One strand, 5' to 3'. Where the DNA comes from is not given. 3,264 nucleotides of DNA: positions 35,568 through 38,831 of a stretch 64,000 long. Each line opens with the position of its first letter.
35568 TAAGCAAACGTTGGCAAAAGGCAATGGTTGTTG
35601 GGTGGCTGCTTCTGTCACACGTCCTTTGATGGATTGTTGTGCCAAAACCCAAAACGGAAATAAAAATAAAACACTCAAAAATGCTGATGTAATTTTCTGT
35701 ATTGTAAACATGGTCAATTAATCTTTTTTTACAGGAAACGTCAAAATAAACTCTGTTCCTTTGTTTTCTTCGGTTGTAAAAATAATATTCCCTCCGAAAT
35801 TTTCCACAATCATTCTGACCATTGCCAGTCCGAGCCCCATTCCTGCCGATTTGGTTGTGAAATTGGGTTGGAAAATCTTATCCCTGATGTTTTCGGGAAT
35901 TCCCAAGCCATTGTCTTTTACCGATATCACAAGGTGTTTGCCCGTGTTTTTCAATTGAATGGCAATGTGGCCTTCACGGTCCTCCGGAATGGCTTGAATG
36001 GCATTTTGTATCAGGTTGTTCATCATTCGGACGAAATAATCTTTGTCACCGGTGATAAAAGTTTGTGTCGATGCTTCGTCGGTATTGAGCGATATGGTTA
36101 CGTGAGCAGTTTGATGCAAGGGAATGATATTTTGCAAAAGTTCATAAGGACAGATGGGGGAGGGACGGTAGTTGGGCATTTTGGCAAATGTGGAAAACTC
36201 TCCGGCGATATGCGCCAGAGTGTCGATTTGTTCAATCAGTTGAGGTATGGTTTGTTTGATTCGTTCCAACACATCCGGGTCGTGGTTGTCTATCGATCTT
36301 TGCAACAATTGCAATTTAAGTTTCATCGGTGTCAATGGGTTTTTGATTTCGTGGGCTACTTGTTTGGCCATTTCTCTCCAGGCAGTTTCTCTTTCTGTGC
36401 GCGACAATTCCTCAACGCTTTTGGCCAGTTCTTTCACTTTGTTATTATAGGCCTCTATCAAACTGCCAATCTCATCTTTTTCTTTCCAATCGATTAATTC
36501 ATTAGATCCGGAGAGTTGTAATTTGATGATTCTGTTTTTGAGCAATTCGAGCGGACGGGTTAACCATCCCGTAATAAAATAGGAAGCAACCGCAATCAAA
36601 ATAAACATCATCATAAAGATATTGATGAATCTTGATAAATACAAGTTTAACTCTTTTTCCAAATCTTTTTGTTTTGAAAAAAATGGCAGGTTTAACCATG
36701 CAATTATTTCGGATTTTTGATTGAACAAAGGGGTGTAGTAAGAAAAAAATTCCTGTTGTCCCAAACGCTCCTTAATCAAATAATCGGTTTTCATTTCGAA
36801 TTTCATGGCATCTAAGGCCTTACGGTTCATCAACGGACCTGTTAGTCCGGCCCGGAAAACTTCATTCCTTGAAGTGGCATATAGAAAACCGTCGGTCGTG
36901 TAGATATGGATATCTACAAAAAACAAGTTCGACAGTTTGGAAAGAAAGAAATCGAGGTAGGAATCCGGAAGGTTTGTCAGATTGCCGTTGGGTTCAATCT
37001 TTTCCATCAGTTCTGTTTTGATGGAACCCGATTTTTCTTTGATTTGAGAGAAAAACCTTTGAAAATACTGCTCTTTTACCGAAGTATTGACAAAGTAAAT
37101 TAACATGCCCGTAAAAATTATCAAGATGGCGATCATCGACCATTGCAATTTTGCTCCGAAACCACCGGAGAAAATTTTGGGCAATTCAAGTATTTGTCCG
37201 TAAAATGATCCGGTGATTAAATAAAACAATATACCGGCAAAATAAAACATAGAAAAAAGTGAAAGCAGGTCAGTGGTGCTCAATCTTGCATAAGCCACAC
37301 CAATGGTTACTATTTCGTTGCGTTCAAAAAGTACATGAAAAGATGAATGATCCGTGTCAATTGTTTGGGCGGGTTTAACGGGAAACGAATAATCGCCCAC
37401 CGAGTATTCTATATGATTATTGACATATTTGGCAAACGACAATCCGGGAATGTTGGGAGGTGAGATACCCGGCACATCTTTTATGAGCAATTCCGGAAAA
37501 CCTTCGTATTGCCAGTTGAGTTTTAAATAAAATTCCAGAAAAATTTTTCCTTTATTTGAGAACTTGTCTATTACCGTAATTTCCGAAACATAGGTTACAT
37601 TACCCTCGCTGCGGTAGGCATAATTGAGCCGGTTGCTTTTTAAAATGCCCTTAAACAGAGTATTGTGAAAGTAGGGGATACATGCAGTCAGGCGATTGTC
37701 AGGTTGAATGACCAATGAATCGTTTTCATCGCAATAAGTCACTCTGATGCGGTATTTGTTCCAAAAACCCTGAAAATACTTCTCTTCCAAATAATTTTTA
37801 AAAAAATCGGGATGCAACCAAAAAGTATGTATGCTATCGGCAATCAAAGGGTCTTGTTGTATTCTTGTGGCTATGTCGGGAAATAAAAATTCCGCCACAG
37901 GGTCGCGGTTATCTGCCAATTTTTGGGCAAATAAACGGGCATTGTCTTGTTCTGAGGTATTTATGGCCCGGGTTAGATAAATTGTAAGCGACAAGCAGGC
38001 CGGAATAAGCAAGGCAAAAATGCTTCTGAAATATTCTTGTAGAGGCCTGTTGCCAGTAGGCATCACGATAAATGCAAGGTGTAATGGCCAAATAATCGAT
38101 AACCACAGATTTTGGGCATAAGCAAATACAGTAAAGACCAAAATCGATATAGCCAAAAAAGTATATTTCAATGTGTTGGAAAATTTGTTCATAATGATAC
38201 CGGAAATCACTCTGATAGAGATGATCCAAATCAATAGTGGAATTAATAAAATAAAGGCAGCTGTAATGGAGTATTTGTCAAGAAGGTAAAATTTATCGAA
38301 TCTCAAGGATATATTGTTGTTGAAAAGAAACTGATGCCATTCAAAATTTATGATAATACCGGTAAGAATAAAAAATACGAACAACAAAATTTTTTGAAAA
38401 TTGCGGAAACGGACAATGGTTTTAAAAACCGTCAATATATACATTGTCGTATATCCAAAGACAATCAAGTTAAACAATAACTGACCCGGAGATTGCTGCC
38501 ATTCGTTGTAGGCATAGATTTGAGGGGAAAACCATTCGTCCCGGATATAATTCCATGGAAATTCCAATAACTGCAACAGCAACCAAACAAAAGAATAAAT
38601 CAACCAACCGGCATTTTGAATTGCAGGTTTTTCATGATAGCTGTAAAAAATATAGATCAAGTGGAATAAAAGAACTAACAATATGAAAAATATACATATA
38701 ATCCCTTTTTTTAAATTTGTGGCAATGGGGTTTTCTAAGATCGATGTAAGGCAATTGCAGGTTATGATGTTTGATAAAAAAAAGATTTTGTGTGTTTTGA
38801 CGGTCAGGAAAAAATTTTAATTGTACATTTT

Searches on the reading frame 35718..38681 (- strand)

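Call 29: search_protein_families(library=pfam, proteins=[window:35718-38681:-])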
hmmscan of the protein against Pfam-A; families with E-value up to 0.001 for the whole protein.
window:35718-38681:- (987 aa): 4 families
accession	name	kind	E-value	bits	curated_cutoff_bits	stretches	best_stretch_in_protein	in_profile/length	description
PF02518.31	HATPase_c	-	2.4e-25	89.6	26.4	1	878-985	1-110/111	Histidine kinase-, DNA gyrase B-, and HSP90-like ATPase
PF00512.31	HisKA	-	5.1e-09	36.5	26.9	1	768-822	2-57/66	His Kinase A (phospho-acceptor) domain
PF14501.12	HATPase_c_5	-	6.6e-08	32.8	22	1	883-974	6-94/102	GHKL domain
PF13581.12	HATPase_c_2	-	0.0005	20.5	27.4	1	892-981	41-126/127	Histidine kinase-like ATPase domain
